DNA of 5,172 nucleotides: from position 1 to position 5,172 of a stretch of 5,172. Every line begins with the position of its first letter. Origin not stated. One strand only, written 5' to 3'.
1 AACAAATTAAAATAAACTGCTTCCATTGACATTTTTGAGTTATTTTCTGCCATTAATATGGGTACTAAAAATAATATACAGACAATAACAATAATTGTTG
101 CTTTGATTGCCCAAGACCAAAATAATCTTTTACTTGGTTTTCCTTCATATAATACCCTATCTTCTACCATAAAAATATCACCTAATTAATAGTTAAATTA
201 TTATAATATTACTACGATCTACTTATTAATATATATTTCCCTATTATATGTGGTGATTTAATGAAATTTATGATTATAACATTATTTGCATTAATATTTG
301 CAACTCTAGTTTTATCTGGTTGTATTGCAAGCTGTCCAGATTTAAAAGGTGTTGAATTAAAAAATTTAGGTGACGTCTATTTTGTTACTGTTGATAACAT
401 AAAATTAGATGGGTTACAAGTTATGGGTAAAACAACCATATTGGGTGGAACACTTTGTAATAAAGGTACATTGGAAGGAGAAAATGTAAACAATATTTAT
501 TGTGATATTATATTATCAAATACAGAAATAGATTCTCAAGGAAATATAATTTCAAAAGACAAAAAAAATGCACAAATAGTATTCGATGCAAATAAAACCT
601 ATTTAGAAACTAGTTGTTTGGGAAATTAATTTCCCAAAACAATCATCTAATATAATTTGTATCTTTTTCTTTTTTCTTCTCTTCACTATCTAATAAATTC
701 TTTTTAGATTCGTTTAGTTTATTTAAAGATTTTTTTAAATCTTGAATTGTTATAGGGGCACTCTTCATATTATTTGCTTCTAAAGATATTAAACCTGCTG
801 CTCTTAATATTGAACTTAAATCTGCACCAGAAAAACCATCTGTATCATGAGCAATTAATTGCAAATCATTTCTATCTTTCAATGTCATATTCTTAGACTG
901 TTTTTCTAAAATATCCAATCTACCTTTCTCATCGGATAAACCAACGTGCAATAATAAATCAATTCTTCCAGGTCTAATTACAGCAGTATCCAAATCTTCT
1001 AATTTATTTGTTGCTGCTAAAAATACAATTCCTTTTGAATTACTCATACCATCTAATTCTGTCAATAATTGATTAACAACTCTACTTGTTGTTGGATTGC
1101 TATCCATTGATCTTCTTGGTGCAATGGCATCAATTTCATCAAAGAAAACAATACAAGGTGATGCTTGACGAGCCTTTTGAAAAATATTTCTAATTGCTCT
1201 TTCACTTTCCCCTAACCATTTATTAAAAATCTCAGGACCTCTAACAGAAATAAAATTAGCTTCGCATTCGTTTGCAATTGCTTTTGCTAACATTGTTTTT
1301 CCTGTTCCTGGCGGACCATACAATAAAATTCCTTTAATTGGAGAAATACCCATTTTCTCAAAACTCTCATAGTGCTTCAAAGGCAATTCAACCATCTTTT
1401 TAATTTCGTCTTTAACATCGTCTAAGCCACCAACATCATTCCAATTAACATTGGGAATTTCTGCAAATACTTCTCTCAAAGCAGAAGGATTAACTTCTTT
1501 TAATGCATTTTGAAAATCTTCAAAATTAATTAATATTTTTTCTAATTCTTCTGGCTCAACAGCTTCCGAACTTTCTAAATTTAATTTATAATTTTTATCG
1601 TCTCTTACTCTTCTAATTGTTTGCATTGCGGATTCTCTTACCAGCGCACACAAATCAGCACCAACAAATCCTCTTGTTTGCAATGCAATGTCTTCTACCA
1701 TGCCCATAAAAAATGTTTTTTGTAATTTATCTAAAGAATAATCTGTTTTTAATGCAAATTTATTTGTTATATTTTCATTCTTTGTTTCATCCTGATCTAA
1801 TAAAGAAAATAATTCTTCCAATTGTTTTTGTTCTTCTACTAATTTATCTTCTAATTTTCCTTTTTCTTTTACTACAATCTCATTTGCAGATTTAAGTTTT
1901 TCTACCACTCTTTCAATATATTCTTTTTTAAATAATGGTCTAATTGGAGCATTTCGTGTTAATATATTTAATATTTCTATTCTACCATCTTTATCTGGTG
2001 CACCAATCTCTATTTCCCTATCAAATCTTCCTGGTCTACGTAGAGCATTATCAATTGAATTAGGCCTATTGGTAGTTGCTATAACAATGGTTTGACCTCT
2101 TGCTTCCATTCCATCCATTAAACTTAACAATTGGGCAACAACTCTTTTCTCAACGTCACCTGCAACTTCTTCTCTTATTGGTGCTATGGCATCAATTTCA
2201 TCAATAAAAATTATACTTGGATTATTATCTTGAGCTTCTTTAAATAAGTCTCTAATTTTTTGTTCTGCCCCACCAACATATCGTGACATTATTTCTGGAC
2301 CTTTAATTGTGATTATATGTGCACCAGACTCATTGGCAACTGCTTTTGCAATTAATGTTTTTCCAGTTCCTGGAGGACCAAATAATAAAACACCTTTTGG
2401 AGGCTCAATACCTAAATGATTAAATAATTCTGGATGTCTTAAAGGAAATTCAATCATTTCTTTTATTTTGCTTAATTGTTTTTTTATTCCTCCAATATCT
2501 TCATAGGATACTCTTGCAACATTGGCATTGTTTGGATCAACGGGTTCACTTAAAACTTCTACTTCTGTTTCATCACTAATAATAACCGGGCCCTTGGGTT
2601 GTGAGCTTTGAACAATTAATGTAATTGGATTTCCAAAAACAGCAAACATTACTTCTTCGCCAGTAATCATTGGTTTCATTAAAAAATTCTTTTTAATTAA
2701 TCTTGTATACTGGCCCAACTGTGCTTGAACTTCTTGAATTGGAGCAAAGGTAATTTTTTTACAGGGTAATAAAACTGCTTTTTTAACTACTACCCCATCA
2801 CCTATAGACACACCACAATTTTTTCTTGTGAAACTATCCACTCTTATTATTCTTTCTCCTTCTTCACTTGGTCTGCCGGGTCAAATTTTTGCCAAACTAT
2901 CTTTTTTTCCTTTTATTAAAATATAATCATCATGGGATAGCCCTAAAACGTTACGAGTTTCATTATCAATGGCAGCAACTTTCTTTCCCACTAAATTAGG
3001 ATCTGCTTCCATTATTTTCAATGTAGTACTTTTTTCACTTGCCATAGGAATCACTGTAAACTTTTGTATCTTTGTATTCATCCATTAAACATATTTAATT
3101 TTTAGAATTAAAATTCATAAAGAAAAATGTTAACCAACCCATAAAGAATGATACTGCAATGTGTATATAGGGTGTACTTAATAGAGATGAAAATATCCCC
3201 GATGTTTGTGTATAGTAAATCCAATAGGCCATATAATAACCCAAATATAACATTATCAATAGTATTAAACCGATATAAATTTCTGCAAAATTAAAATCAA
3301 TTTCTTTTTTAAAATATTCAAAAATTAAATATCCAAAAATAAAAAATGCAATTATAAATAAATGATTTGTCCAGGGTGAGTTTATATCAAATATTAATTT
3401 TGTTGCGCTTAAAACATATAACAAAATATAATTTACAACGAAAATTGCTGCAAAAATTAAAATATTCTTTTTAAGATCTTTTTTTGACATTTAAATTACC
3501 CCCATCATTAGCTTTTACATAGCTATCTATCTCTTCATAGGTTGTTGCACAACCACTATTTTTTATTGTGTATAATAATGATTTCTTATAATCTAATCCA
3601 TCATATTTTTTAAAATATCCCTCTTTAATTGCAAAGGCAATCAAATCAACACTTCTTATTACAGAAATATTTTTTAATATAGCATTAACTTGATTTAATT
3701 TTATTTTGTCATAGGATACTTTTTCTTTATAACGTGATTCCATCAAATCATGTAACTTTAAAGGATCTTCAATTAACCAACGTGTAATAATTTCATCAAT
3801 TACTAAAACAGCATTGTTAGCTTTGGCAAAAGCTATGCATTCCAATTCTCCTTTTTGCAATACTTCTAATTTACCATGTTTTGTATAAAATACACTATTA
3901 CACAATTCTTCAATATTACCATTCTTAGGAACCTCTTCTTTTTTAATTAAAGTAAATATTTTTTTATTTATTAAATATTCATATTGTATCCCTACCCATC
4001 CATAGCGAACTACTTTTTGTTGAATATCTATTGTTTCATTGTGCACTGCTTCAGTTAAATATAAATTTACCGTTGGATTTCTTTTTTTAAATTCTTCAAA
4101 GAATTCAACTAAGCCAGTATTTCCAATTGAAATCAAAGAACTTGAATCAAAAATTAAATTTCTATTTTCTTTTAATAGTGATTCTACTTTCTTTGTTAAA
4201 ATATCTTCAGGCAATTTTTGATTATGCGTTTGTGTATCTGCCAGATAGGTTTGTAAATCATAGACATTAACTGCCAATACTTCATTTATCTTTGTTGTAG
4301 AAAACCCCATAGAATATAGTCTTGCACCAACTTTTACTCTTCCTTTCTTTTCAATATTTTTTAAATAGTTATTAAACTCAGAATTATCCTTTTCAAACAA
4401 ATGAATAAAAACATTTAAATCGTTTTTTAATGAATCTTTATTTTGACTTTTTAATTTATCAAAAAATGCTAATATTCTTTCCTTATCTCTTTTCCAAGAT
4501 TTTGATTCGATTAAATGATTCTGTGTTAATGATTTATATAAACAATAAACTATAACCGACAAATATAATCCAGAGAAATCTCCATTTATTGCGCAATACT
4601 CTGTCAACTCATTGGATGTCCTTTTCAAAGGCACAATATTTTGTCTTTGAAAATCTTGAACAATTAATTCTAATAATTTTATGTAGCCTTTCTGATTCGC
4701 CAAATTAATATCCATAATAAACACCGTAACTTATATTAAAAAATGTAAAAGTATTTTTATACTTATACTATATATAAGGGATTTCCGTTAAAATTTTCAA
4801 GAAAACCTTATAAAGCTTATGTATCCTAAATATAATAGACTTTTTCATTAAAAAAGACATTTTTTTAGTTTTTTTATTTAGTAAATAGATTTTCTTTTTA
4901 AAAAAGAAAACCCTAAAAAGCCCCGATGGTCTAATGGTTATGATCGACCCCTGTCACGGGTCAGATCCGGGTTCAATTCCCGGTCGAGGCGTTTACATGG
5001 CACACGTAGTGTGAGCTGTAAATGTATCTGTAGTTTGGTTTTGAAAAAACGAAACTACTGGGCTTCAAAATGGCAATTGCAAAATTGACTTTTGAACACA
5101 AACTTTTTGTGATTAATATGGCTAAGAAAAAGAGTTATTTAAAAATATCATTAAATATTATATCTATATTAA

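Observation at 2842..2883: A single in-frame TGA at a conserved aromatic (Trp) position interrupts an otherwise intact Cdc48/VAT gene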

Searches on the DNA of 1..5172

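Call 6: search_rna_families(source=window, threshold=evalue, max_evalue=1)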
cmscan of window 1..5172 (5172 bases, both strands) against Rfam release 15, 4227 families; matches with E-value up to 1: 3.
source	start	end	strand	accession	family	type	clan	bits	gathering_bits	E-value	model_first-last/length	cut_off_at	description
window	4920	4991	+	RF00005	tRNA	Gene; tRNA;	CL00001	54.8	29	3.9e-10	1-71/71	no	tRNA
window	2493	2584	-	RF01202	sn2991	Gene; snRNA; snoRNA; CD-box;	-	23.2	60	0.79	1-98/98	no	Small nucleolar RNA sn2991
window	4920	4992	-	RF04354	Plastid-ycf2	Cis-reg;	-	22.7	65.7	0.29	1-75/75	no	Plastid-ycf2 5UTR RNA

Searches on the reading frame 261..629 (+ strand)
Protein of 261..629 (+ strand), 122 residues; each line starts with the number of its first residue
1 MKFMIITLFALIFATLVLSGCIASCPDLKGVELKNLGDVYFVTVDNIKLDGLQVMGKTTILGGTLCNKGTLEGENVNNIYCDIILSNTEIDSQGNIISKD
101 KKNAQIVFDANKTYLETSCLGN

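Call 37: search_protein_families(library=pfam, proteins=[window:261-626:+], max_evalue=0.01)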
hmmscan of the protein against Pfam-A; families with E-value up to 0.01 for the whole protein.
window:261-626:+ (122 aa): 0 families

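Call 44: find_encoding_contigs(protein=window:261-629:+, flank=10000, max_places=10)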
Protein window:261-629:+ (122 aa): 2 contigs read that carry it; 2 places shown.
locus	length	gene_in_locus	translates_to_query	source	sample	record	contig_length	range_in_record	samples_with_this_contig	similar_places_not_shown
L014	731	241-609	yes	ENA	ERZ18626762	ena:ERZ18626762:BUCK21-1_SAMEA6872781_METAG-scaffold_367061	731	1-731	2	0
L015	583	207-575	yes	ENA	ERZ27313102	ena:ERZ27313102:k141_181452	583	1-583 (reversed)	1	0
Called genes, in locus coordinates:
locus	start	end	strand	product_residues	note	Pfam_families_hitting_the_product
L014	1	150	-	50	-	?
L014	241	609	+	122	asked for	-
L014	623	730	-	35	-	?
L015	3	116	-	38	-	?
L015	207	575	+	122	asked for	-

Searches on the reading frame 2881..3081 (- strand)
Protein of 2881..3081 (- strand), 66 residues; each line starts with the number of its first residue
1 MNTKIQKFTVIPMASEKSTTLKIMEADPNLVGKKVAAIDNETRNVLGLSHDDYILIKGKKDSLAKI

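Call 16: find_encoding_contigs(protein=window:2881-3081:-, flank=10000, max_places=10)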
Protein window:2881-3081:- (66 aa): no gene with exactly this product is on record in the collection.

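Call 17: list_cluster_members(proteins=[P0001, window:2884-3081:-, window:3098-3490:-, P0002])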
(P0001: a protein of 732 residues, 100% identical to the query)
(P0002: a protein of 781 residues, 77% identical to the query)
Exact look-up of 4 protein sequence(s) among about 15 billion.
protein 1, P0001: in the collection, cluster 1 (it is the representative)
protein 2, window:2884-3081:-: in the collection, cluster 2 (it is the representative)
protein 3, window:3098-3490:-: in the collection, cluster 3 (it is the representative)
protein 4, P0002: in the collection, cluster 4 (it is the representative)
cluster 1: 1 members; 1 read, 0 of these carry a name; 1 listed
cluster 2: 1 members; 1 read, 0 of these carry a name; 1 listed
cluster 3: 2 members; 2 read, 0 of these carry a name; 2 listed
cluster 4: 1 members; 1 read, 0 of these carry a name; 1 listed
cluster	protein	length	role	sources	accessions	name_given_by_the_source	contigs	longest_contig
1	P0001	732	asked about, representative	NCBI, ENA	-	-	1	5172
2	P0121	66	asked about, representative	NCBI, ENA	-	-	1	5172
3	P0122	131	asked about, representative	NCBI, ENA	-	-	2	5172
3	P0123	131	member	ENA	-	-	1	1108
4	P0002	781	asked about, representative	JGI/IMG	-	-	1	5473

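Call 22: find_encoding_contigs(protein=P0123, flank=5000, max_places=6)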
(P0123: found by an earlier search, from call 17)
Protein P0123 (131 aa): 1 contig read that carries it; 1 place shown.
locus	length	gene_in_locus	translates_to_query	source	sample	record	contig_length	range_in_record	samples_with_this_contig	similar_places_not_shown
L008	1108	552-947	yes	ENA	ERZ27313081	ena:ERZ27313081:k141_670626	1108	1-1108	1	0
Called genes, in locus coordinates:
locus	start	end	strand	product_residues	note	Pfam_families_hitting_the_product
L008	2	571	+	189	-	?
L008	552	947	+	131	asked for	-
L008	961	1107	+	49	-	?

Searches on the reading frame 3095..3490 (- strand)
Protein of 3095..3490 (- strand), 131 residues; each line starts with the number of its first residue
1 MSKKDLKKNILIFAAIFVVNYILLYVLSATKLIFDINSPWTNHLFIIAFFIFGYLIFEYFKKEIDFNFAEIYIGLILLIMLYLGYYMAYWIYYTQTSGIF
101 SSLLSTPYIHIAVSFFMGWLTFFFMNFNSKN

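Call 8: find_encoding_contigs(protein=window:3095-3490:-, flank=10000, max_places=6)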
Protein window:3095-3490:- (131 aa): 1 contig read that carries it; 1 place shown.
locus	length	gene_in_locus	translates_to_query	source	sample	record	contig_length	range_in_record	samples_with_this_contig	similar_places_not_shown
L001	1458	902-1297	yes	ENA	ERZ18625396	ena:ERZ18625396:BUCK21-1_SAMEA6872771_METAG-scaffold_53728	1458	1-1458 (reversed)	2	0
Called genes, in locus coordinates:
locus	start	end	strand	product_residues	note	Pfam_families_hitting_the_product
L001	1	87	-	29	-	?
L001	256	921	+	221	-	-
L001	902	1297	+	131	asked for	-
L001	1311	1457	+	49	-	?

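Call 37: search_protein_families(library=pfam, proteins=[window:3098-3490:-], max_evalue=0.01)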
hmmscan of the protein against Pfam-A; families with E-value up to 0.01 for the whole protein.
window:3098-3490:- (131 aa): 0 families

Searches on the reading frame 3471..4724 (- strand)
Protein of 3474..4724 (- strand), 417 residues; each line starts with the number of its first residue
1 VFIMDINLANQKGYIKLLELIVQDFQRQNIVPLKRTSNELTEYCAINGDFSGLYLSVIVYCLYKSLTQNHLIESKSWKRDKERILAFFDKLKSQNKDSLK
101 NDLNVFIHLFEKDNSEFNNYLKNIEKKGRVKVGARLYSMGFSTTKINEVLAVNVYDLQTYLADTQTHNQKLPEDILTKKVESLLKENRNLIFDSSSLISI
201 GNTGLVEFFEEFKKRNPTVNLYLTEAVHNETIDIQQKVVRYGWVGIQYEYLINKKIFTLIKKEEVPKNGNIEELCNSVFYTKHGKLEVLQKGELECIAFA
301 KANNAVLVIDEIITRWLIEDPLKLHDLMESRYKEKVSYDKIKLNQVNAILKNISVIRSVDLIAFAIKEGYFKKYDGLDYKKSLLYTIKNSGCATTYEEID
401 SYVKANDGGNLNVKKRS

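Call 37: search_protein_families(library=pfam, proteins=[window:3474-4724:-], max_evalue=0.01)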
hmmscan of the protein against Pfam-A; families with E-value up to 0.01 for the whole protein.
window:3474-4724:- (417 aa): 0 families

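Call 45: find_encoding_contigs(protein=window:3471-4715:-, flank=10000, max_places=10)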
Protein window:3471-4715:- (414 aa): no gene with exactly this product is on record in the collection.
